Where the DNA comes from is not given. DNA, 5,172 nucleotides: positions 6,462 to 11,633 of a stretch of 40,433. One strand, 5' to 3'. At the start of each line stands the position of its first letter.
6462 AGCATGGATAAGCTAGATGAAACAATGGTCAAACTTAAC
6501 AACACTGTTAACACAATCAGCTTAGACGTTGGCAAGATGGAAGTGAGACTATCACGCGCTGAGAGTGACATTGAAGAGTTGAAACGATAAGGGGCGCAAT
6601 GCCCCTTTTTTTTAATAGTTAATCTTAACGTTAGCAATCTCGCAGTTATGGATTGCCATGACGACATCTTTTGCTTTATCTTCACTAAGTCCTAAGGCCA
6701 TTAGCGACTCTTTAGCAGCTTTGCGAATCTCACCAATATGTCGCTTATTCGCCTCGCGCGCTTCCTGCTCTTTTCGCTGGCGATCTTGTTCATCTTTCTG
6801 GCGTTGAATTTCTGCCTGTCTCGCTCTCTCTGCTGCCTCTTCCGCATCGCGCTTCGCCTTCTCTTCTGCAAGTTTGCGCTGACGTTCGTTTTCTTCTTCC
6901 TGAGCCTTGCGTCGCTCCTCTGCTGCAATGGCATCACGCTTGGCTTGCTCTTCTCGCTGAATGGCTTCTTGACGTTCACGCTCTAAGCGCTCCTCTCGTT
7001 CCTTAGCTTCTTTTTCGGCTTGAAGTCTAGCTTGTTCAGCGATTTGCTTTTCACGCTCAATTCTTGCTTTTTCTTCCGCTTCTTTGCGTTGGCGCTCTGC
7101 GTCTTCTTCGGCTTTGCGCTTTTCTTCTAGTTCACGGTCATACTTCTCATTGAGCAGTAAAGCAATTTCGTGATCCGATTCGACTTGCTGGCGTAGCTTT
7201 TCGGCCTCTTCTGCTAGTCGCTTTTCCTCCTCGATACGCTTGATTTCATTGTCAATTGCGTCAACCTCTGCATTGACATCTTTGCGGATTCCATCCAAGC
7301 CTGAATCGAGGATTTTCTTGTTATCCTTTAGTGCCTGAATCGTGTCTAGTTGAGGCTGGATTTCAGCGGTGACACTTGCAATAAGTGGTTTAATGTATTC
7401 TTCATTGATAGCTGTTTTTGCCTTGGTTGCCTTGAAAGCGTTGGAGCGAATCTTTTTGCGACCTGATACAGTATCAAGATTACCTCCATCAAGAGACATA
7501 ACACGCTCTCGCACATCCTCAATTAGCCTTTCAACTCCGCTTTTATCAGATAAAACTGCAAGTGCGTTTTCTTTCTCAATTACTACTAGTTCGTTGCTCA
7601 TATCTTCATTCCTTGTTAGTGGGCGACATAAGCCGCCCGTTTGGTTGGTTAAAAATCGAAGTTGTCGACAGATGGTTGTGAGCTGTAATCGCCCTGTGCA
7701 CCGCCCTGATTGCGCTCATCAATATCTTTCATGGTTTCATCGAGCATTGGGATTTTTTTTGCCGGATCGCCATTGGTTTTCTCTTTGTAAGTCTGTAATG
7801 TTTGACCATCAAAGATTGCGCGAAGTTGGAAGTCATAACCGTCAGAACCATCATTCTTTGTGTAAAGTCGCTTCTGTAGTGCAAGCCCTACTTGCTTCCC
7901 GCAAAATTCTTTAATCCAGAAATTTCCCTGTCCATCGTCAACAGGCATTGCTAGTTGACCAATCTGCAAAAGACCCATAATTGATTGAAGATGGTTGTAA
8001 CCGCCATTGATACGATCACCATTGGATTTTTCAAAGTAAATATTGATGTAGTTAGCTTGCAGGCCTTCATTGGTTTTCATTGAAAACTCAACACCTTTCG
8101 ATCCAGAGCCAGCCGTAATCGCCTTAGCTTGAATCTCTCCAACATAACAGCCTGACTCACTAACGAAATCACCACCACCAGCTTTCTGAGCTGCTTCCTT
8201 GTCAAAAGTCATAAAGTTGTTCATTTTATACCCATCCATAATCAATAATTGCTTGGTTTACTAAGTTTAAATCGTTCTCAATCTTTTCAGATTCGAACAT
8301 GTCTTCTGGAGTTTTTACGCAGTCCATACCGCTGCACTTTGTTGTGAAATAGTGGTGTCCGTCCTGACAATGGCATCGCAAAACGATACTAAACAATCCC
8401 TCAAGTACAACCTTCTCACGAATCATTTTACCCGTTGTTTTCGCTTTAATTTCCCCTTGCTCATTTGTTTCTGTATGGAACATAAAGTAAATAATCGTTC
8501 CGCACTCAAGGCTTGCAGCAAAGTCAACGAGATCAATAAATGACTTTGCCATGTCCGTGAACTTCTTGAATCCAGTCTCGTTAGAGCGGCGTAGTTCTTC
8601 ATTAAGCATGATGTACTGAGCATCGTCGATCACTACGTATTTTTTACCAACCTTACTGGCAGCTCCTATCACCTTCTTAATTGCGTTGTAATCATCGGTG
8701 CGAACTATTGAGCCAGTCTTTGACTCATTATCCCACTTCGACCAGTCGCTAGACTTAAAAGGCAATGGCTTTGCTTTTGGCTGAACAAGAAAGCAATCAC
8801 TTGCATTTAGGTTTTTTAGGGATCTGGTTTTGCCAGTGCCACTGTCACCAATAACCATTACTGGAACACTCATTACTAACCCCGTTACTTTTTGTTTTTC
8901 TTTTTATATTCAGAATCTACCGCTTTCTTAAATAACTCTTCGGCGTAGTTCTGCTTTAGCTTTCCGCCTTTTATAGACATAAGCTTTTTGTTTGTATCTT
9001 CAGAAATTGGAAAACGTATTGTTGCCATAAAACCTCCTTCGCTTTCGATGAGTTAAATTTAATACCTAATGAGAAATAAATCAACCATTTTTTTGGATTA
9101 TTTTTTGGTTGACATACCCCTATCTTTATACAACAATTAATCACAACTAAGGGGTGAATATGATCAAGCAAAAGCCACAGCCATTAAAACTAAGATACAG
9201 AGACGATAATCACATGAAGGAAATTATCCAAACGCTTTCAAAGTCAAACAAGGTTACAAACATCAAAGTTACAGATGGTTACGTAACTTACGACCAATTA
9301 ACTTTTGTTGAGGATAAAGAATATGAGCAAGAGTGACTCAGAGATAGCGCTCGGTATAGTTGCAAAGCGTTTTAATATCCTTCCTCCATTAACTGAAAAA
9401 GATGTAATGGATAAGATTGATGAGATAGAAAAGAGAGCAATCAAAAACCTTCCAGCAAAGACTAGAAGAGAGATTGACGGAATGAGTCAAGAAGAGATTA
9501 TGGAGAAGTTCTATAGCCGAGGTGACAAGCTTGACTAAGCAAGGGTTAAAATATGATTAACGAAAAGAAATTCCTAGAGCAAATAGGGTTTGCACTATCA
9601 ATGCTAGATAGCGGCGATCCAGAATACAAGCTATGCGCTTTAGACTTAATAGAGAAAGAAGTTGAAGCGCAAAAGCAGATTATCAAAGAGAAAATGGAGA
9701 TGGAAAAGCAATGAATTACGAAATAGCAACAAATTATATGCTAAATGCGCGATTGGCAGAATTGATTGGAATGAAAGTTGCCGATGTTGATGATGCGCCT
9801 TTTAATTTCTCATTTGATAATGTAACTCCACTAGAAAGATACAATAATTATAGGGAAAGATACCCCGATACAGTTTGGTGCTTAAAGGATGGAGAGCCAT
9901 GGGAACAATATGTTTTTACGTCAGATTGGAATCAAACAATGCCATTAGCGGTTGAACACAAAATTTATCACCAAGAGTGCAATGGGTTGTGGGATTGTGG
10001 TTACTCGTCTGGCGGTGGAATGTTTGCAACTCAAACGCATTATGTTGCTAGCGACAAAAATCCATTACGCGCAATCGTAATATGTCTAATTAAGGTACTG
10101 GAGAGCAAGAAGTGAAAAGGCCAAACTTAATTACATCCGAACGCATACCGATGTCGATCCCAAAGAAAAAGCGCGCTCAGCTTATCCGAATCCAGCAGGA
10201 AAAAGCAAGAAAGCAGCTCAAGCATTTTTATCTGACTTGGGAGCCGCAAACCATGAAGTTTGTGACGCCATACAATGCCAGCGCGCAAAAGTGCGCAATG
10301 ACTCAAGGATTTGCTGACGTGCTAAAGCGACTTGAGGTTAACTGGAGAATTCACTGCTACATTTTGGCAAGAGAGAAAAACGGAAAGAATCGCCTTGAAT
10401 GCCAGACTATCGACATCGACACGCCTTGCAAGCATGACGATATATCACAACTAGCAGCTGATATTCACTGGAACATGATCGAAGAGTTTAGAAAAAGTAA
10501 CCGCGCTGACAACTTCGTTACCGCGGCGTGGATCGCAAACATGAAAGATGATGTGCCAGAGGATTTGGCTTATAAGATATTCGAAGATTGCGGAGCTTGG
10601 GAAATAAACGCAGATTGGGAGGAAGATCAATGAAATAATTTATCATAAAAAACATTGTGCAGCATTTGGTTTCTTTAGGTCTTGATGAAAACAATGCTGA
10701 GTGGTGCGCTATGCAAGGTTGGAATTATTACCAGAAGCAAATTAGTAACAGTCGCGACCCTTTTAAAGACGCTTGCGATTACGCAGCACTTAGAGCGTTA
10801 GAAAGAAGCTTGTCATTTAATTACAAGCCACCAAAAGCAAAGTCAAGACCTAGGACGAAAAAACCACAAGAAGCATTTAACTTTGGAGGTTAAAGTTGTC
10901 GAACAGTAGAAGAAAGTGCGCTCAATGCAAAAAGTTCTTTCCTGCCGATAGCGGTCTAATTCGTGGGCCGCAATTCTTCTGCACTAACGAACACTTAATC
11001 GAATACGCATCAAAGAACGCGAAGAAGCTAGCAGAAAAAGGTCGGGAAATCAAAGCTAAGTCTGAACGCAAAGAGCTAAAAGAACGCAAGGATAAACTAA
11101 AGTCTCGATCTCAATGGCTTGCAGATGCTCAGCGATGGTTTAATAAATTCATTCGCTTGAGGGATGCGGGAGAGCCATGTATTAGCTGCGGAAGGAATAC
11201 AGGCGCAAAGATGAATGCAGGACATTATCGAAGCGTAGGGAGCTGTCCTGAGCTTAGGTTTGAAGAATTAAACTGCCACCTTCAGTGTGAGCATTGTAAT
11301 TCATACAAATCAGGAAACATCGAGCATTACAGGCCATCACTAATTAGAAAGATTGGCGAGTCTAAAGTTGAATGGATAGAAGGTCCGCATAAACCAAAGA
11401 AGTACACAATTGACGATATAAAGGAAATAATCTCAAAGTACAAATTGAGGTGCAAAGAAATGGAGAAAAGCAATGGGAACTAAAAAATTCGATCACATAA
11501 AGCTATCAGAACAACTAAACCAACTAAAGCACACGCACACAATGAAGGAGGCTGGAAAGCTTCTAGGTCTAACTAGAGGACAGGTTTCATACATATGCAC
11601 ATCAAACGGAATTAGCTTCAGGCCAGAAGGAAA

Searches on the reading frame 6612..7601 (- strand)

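Call 49: search_protein_families(library=phrogs, max_evalue=0.001, proteins=[window:6612-7601:-])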
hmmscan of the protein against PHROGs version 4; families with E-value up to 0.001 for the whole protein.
window:6612-7601:- (329 aa): 3 families
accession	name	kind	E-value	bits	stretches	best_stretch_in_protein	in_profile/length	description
phrog_1376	-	unknown function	1.2e-41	144.1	1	2-329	4-362/362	-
phrog_21365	-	unknown function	9.7e-13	49.2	1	122-329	7-214/214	-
phrog_17211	-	unknown function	9.2e-09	36.5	1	4-77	6-77/116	-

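Call 74: search_protein_families(library=pfam, max_evalue=0.01, proteins=[window:6612-7601:-])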
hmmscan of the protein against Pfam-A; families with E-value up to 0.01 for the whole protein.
window:6612-7601:- (329 aa): 0 families

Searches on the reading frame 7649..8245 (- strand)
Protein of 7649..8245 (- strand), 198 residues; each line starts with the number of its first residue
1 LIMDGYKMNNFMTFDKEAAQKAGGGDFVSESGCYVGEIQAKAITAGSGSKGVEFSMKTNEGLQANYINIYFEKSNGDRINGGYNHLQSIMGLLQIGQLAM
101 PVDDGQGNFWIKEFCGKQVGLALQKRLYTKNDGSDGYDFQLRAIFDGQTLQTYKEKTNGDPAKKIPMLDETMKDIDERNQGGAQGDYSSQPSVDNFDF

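Call 49: search_protein_families(library=phrogs, max_evalue=0.001, proteins=[window:7649-8245:-])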
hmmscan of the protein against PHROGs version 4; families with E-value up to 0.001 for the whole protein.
window:7649-8245:- (198 aa): 1 family
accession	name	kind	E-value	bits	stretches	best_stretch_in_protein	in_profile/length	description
phrog_743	-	DNA, RNA and nucleotide metabolism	1.4e-30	107.6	1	8-190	1-225/246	single strand DNA binding protein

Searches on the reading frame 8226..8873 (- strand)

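Call 49: search_protein_families(library=phrogs, max_evalue=0.001, proteins=[window:8226-8873:-])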
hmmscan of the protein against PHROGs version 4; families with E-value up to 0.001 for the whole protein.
window:8226-8873:- (215 aa): 2 families
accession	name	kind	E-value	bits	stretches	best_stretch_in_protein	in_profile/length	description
phrog_2872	-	DNA, RNA and nucleotide metabolism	5.1e-82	275.7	1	1-212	1-210/219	Sak4-like ssDNA annealing protein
phrog_124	-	DNA, RNA and nucleotide metabolism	1.5e-06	28.9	1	5-171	46-211/382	Sak4-like ssDNA annealing protein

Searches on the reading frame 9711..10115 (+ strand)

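Call 49: search_protein_families(library=phrogs, max_evalue=0.001, proteins=[window:9711-10115:+])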
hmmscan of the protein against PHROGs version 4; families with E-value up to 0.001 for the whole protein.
window:9711-10115:+ (134 aa): 1 family
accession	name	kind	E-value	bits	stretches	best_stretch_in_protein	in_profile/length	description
phrog_444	-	unknown function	3.5e-08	34.6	1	1-133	2-119/121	-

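Call 74: search_protein_families(library=pfam, max_evalue=0.01, proteins=[window:9711-10115:+])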
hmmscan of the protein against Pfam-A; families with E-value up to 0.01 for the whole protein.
window:9711-10115:+ (134 aa): 0 families

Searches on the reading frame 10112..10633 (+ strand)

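Call 49: search_protein_families(library=phrogs, max_evalue=0.001, proteins=[window:10112-10633:+])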
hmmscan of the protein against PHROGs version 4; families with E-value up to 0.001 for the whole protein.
window:10112-10633:+ (173 aa): 1 family
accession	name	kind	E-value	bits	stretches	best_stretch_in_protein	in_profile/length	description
phrog_5434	-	unknown function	5.2e-37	128.2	1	17-165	2-150/154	-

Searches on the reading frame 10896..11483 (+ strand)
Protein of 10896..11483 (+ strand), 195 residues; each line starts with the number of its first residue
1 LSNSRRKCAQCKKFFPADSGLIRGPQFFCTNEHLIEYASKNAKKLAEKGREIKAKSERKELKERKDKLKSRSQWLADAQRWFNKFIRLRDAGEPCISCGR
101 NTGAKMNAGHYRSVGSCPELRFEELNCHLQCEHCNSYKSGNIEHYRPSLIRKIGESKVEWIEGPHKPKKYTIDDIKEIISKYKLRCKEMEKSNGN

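Call 74: search_protein_families(library=pfam, max_evalue=0.01, proteins=[window:10896-11483:+])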
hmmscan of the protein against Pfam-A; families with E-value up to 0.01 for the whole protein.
window:10896-11483:+ (195 aa): 1 family
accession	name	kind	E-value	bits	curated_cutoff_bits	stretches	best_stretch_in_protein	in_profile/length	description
PF05766.18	NinG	-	9.8e-64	215.2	25.4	1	4-191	5-192/193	Bacteriophage Lambda NinG protein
